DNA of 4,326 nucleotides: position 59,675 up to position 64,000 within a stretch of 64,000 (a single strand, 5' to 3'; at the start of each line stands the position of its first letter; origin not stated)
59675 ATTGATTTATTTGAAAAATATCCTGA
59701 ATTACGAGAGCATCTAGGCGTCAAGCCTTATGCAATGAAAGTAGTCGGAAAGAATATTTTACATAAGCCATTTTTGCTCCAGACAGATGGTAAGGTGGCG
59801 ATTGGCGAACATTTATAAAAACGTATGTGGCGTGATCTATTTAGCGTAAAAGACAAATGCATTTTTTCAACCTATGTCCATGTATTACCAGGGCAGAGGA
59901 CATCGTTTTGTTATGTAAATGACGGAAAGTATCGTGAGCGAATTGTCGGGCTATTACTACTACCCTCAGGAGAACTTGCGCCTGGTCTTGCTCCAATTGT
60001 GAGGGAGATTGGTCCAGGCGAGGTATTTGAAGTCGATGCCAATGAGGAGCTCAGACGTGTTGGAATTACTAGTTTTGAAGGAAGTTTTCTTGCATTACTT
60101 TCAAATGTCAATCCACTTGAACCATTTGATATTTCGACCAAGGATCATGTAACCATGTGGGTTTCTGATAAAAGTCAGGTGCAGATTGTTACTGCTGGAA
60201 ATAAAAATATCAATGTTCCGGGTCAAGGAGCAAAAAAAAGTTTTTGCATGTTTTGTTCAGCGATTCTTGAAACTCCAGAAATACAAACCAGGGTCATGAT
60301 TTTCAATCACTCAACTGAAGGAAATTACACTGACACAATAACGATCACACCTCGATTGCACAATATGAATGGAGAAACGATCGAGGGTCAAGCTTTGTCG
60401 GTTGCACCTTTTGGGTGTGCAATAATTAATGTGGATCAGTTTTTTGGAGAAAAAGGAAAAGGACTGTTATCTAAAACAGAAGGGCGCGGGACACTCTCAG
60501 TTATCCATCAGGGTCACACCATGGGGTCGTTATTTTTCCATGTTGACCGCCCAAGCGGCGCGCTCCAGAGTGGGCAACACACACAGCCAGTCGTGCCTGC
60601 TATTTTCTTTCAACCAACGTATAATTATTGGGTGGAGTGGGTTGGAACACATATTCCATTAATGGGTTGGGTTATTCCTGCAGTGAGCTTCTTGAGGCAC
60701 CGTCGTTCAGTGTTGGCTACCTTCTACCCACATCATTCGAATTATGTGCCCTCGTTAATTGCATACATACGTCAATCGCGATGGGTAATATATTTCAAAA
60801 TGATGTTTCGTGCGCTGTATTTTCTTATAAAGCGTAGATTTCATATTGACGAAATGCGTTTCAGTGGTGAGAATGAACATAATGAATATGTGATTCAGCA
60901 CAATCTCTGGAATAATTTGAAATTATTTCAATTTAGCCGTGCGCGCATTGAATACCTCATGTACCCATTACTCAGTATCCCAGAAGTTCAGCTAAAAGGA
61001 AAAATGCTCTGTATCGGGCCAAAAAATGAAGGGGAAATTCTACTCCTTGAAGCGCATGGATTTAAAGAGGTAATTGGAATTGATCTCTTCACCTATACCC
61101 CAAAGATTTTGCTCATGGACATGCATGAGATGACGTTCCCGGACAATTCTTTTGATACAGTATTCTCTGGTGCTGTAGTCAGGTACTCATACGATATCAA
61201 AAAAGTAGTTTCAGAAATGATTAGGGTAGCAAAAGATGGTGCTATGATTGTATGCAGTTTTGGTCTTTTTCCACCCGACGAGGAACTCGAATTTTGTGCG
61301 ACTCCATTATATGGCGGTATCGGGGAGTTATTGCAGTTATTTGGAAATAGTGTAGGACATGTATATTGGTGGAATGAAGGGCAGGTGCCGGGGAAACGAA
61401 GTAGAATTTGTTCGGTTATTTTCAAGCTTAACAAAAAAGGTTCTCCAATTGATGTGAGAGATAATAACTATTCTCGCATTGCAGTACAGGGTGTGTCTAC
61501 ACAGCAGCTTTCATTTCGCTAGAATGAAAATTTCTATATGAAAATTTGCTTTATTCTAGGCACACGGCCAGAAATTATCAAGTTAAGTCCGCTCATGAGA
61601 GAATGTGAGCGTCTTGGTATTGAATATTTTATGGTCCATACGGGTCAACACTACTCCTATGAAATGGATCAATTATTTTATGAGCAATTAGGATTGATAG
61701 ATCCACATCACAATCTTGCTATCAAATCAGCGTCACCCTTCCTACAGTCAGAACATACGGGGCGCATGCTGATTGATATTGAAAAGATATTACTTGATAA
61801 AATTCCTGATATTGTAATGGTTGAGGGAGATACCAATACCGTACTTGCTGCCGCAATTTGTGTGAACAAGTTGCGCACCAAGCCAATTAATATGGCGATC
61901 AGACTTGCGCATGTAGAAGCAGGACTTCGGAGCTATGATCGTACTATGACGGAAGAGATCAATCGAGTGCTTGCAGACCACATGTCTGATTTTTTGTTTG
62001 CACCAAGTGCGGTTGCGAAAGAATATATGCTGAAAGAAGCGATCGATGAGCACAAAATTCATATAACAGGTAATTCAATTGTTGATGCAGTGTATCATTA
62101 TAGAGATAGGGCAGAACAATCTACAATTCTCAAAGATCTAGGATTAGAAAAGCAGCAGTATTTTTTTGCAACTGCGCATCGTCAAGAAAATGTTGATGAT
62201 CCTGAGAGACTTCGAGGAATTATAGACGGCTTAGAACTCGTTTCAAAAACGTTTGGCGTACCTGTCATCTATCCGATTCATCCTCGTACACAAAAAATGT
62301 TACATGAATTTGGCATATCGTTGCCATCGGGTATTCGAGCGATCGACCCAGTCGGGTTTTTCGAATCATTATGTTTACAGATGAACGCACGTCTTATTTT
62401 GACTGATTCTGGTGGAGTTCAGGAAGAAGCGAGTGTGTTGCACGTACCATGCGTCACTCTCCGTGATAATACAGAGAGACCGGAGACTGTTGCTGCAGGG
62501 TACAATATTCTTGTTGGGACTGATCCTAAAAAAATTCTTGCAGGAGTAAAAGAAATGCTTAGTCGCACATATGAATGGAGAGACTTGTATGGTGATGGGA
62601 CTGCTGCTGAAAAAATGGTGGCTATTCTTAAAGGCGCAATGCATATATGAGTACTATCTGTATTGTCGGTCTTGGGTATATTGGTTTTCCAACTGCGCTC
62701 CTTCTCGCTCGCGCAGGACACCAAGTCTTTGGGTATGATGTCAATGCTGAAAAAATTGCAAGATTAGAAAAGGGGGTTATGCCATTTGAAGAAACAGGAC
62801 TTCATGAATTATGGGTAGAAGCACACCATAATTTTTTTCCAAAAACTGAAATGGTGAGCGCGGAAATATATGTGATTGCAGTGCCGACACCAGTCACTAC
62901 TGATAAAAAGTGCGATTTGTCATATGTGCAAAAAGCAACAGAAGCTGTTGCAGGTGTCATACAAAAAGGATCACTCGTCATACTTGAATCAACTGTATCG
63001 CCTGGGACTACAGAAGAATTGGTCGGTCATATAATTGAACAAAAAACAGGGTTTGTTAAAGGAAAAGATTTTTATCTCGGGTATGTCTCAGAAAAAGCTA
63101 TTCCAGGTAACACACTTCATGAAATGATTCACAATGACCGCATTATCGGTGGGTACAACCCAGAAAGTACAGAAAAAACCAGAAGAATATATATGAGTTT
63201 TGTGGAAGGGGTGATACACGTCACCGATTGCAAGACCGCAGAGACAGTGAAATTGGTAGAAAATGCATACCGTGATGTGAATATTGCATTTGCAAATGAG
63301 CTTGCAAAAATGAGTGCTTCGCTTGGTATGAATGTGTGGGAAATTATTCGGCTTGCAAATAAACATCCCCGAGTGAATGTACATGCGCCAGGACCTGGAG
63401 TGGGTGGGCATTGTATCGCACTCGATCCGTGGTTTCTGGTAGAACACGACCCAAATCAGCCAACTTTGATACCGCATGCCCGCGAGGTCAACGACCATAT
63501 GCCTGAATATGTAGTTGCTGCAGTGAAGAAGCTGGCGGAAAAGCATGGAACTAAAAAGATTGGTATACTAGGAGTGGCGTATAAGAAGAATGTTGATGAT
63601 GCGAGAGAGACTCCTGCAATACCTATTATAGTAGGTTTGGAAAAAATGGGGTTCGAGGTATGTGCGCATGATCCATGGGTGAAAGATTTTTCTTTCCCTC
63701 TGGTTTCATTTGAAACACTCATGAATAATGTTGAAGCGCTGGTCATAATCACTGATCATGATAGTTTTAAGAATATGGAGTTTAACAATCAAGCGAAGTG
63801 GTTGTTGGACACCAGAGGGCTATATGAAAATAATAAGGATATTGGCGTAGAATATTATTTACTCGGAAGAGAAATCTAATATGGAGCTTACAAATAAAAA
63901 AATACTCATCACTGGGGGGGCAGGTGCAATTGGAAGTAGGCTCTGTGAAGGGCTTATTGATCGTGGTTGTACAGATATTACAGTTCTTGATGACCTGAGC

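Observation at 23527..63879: A ~40-kb surface-glycan island with at least three polyprenyl-phosphate-sugar synthase / GT-C transferase modules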

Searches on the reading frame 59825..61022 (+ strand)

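Call 79: search_protein_families(library=pfam, proteins=[window:59825-61022:+], max_evalue=5)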
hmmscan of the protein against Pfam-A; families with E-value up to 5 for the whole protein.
window:59825-61022:+ (399 aa): 0 families

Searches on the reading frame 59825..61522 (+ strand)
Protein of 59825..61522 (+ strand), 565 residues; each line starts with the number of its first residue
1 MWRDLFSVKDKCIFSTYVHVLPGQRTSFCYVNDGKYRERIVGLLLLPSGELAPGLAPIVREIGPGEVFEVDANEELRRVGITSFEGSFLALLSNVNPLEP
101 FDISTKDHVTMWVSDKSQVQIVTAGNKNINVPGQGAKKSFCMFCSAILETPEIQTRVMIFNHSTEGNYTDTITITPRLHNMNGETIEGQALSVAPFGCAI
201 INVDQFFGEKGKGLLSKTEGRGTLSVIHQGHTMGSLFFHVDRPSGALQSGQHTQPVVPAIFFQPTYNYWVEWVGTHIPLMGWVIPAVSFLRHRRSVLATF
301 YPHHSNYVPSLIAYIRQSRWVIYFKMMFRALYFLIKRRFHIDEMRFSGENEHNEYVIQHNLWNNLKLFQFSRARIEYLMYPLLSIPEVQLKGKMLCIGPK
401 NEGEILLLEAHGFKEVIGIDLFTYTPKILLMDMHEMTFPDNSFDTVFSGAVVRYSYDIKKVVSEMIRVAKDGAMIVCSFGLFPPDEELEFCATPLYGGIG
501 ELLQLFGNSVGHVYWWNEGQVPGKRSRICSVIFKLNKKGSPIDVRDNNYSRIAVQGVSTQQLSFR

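Call 5: search_protein_families(library=pfam, proteins=[window:59825-61522:+], max_evalue=0.01)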
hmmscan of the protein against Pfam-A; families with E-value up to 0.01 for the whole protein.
window:59825-61522:+ (565 aa): 4 families
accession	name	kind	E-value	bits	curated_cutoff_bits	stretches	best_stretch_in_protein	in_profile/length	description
PF08241.18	Methyltransf_11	-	8.4e-10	39.6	21.2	1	408-477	14-95/95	Methyltransferase domain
PF13847.12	Methyltransf_31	-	2.4e-05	24.5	27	1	431-480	61-113/145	Methyltransferase domain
PF13649.12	Methyltransf_25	-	0.00018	22.6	27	1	427-472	49-96/97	Methyltransferase domain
PF01209.24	Ubie_methyltran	-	0.0017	18.2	20.1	1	432-477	106-151/233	ubiE/COQ5 methyltransferase family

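Call 54: search_protein_families(library=ncbifam, proteins=[window:59825-61522:+], max_evalue=0.01)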
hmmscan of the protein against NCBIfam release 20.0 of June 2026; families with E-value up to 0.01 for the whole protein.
window:59825-61522:+ (565 aa): 13 families
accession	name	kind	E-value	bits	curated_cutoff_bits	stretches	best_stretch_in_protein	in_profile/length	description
NF052510.1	methyltran_MpqE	exception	6.1e-06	25.8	335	1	428-477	102-151/234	methyl-plastoquinone biosynthesis methyltransferase MpqE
NF001243.0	PRK00216.1-4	equivalog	8.1e-06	25.3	235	1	432-477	106-151/237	demethylmenaquinone methyltransferase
TIGR02752.1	MenG_heptapren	equivalog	1.2e-05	25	419.85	1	434-477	106-149/231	demethylmenaquinone methyltransferase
TIGR02072.1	BioC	equivalog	6.3e-05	22.9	184.95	1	427-478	82-133/244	malonyl-ACP O-methyltransferase BioC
NF004452.0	PRK05785.1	equivalog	8.5e-05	22.1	207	1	433-475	101-143/228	hypothetical protein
NF045882.1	PLipidMtase_Leg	equivalog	8.6e-05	22.4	390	1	427-476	93-142/207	phospholipid N-methyltransferase PmtA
TIGR01934.1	MenG_MenH_UbiE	subfamily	0.00012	21.5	158.35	1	431-477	95-141/223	ubiquinone/menaquinone biosynthesis methyltransferase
NF001241.0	PRK00216.1-2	equivalog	0.0011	18.7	327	1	432-480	102-151/231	demethylmenaquinone methyltransferase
NF047649.1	MTase_UXPK_star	exception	0.0021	17.1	460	1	432-476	136-180/283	methyltransferase/UXPK-star double selenoprotein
NF001240.0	PRK00216.1-1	equivalog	0.0053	15.8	378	0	428-476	119-168/251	bifunctional demethylmenaquinone methyltransferase/2-methoxy-6-polyprenyl-1,4-benzoquinol methylase UbiE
NF040539.1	AST_met_ArsM_2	exception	0.006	16.5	240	1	431-476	117-162/262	putative arsinothricin biosynthesis methyltransferase ArsM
NF045667.1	MTase_DVU1556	equivalog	0.0066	15.9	155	1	427-478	69-120/213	DVU_1556 family methyltransferase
NF007610.0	PRK10258.1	equivalog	0.0074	15.6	342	0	428-476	89-137/251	malonyl-ACP O-methyltransferase BioC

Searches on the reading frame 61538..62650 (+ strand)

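Call 6: search_protein_families(library=pfam, proteins=[window:61538-62650:+], max_evalue=0.1)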
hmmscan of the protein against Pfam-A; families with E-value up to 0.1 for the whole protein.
window:61538-62650:+ (370 aa): 2 families
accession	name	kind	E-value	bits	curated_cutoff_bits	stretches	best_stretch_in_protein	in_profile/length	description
PF02350.25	Epimerase_2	-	6.3e-101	338.1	30.6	1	27-365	8-347/347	UDP-N-acetylglucosamine 2-epimerase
PF12971.12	NAGLU_N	-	0.044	14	28.3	0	138-185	4-52/82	Alpha-N-acetylglucosaminidase (NAGLU) N-terminal domain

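Call 27: search_protein_families(library=ncbifam, proteins=[window:61538-62650:+], max_evalue=1e-10)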
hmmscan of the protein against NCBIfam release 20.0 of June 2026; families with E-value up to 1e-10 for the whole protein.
window:61538-62650:+ (370 aa): 2 families
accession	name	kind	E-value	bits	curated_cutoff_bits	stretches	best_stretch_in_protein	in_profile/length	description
TIGR00236.1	wecB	equivalog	6.1e-109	364.5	210.15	1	1-365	1-363/366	non-hydrolyzing UDP-N-acetylglucosamine 2-epimerase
TIGR03568.1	NeuC_NnaA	equivalog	1.4e-16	60.3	235.9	1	1-364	1-365/365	UDP-N-acetylglucosamine 2-epimerase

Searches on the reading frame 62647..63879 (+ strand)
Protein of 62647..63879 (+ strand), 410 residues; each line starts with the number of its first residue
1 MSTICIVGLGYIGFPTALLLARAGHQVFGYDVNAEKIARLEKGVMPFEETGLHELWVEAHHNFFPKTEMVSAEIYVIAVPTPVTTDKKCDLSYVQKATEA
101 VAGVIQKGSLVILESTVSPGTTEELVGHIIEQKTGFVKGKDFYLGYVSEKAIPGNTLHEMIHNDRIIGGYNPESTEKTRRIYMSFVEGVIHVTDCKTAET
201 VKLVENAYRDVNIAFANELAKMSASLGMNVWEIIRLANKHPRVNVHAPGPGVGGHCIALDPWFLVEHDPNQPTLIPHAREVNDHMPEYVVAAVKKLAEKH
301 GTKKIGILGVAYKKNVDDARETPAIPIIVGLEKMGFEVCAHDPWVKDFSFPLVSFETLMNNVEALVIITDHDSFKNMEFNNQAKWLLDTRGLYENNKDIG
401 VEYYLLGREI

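Call 6: search_protein_families(library=pfam, proteins=[window:62647-63879:+], max_evalue=0.1)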
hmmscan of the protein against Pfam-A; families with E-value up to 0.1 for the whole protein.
window:62647-63879:+ (410 aa): 11 families
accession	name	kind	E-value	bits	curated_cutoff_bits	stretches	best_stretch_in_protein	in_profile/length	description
PF03721.20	UDPG_MGDP_dh_N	-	4.9e-49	166.9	27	1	3-177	2-182/187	UDP-glucose/GDP-mannose dehydrogenase family, NAD binding domain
PF00984.24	UDPG_MGDP_dh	-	1.7e-25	89.4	25.4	1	196-283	1-93/94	UDP-glucose/GDP-mannose dehydrogenase family, central domain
PF03720.21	UDPG_MGDP_dh_C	-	7e-22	78.2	30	1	306-394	1-102/103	UDP-glucose/GDP-mannose dehydrogenase family, UDP binding domain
PF03446.21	NAD_binding_2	-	6.2e-08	33.2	21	1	3-137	1-115/161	NAD binding domain of 6-phosphogluconate dehydrogenase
PF02826.25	2-Hacid_dh_C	-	0.00018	21.3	25.1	1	2-56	37-89/178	D-isomer specific 2-hydroxyacid dehydrogenase, NAD binding domain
PF03807.23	F420_oxidored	-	0.00042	21.3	21.6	1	3-85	1-73/94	NADP oxidoreductase coenzyme F420-dependent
PF02737.24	3HCDH_N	-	0.0051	17.2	22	1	4-43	2-41/180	3-hydroxyacyl-CoA dehydrogenase, NAD binding domain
PF01210.29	NAD_Gly3P_dh_N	-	0.0062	17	23.1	1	4-95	2-93/158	NAD-dependent glycerol-3-phosphate dehydrogenase N-terminus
PF02558.23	ApbA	-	0.014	15.5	22.2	1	4-80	1-75/150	Ketopantoate reductase PanE/ApbA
PF02254.24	TrkA_N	-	0.069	13.9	23.8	0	4-43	1-40/116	TrkA-N domain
PF01266.30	DAO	-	0.07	13.1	27.9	0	4-28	2-26/353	FAD dependent oxidoreductase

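Call 27: search_protein_families(library=ncbifam, proteins=[window:62647-63879:+], max_evalue=1e-10)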
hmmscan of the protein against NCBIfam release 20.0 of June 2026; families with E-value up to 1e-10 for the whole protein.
window:62647-63879:+ (410 aa): 8 families
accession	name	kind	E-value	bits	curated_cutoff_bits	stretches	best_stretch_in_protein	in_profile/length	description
TIGR03026.1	NDP-sugDHase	subfamily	2.5e-126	421.8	189.8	1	3-390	2-412/413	nucleotide sugar dehydrogenase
NF008286.0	PRK11064.1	equivalog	1.7e-110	369.5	459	1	2-393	4-419/420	UDP-N-acetyl-D-mannosamine dehydrogenase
NF040825.1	UDPMaNacDH_Arch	equivalog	6.7e-105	351.3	750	1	3-384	2-387/418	UDP-N-acetyl-D-mannosamine dehydrogenase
NF011729.0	PRK15182.1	equivalog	7.5e-59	199.6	592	1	3-393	8-410/425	Vi polysaccharide biosynthesis UDP-N-acetylglucosamine C-6 dehydrogenase TviB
NF041297.1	UDPGDh_AglM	equivalog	3.9e-51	174.3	670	1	4-399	3-423/429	UDP-glucose 6-dehydrogenase AglM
NF047673.2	TeichurnBiosyTuaD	equivalog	2.2e-42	145.8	700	1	1-408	1-431/439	UDP-glucose 6-dehydrogenase TuaD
NF011631.0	PRK15057.1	equivalog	1.8e-19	70.1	757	1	4-356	3-350/388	UDP-glucose 6-dehydrogenase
NF012005.0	PRK15461.1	equivalog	9.7e-12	44.7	348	0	1-230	1-199/298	sulfolactaldehyde 3-reductase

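Call 41: find_encoding_contigs(protein=window:62647-63879:+, flank=10000, max_places=4)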
Protein window:62647-63879:+ (410 aa): 1 contig read that carries it; 1 place shown.
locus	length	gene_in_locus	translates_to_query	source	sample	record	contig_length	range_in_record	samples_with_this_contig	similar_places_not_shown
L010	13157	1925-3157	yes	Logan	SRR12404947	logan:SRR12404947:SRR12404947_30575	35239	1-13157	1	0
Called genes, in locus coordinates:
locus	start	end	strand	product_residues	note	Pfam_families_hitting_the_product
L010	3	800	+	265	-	?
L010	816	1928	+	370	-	PF02350:Epimerase_2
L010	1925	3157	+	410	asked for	PF03446:NAD_binding_2, PF03721:UDPG_MGDP_dh_N, PF00984:UDPG_MGDP_dh, PF03720:UDPG_MGDP_dh_C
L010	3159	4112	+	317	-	PF01073:3Beta_HSD, PF01370:Epimerase, PF02719:Polysacc_synt_2, PF04321:RmlD_sub_bind, PF05368:NmrA (weak), PF16363:GDP_Man_Dehyd, PF13460:NAD_binding_10 (weak), PF07993:NAD_binding_4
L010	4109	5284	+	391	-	PF13439:Glyco_transf_4, PF13579:Glyco_trans_4_4, PF00534:Glycos_transf_1, PF13692:Glyco_trans_1_4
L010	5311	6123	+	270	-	PF01209:Ubie_methyltran, PF02353:CMAS, PF13489:Methyltransf_23, PF07021:MetW, PF13649:Methyltransf_25, PF13847:Methyltransf_31, PF08241:Methyltransf_11, PF08242:Methyltransf_12, +5 more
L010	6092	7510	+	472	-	PF13231:PMT_2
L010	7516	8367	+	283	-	PF00535:Glycos_transf_2, PF13641:Glyco_tranf_2_3 (weak)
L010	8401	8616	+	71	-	-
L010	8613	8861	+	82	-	-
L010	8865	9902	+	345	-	PF02543:Carbam_trans_N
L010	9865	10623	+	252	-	PF16861:Carbam_trans_C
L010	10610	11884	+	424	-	PF13472:Lipase_GDSL_2 (faint), PF16822:ALGX (weak)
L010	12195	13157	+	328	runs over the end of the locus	PF01370:Epimerase, PF02719:Polysacc_synt_2, PF04321:RmlD_sub_bind, PF08659:KR (weak), PF01073:3Beta_HSD, PF07993:NAD_binding_4, PF13460:NAD_binding_10, PF16363:GDP_Man_Dehyd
